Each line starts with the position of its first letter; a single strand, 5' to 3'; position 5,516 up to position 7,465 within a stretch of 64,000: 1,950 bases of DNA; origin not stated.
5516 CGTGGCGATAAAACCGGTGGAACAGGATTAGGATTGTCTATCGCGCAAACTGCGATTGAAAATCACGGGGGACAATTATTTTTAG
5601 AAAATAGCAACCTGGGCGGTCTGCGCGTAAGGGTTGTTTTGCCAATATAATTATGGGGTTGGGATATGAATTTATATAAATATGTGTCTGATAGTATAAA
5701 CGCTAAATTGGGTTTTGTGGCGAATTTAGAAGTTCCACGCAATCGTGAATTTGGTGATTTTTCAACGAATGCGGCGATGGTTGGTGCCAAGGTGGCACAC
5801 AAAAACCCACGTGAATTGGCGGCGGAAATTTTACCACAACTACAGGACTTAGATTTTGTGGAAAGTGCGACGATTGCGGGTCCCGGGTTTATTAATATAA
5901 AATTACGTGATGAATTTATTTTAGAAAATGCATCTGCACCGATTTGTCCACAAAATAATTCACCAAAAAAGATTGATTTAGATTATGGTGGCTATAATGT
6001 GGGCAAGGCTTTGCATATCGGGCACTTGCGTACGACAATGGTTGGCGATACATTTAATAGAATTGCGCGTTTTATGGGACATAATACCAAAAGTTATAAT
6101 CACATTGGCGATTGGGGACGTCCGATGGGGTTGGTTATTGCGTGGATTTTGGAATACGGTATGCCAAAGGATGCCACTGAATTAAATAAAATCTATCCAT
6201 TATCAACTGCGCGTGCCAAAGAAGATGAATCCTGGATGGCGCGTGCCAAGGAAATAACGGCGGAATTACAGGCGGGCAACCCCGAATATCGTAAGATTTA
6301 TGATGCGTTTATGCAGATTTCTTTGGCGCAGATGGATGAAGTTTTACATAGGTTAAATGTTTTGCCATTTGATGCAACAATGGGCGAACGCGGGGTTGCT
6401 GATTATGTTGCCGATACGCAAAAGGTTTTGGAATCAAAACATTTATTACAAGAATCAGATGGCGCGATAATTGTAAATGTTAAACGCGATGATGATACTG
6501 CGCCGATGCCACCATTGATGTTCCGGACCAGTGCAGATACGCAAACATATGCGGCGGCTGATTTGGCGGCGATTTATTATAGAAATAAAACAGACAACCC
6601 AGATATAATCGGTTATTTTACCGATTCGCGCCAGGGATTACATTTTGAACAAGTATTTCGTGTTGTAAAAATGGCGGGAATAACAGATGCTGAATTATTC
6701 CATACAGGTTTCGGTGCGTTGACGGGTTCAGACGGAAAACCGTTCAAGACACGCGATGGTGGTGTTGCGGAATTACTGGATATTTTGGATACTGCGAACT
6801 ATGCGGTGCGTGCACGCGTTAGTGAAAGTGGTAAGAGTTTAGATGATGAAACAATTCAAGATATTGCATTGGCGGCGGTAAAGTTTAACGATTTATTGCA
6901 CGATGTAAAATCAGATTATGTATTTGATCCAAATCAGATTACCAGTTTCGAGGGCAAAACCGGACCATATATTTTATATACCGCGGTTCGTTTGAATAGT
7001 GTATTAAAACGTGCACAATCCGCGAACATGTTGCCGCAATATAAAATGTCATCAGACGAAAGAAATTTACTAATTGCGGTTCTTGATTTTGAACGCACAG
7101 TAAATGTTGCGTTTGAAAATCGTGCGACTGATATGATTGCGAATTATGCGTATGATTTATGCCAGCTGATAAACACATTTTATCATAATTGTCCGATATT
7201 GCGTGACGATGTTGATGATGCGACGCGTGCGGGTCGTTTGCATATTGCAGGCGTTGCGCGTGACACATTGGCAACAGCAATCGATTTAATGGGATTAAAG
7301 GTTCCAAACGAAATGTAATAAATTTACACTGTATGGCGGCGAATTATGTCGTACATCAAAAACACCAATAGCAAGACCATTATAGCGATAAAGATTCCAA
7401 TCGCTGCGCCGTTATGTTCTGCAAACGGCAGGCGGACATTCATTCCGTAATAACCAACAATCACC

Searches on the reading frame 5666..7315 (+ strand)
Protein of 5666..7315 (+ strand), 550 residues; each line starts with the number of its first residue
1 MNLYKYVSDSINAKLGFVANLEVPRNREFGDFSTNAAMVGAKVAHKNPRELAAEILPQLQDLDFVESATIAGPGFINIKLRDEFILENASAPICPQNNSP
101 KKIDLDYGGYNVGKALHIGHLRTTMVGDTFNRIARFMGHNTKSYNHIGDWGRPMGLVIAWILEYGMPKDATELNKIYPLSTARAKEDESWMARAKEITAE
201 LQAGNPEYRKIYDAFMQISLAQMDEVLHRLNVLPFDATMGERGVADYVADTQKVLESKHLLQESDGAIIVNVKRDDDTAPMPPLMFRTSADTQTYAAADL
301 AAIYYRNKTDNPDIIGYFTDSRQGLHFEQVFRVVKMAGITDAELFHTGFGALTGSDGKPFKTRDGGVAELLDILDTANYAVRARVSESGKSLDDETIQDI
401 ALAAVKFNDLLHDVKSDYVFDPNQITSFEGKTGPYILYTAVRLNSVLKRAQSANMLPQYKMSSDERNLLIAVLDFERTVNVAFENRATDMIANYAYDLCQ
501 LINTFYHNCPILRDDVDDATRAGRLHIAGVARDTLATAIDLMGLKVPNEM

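Call 73: search_protein_families(library=pfam, proteins=[window:5666-7315:+], max_evalue=0.00001)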
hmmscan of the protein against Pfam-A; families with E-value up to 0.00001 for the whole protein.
window:5666-7315:+ (550 aa): 3 families
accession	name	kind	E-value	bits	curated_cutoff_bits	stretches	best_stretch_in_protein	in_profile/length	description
PF00750.26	tRNA-synt_1d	-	5.1e-65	220.1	23.3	1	96-421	15-348/349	tRNA synthetases class I (R), catalytic domain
PF05746.21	DALR_1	-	3e-23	82.5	22.3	1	436-550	1-117/117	DALR anticodon binding domain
PF03485.21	Arg_tRNA_synt_N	-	3.9e-20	72.7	21.5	1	19-80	24-85/85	Arginyl tRNA synthetase N terminal domain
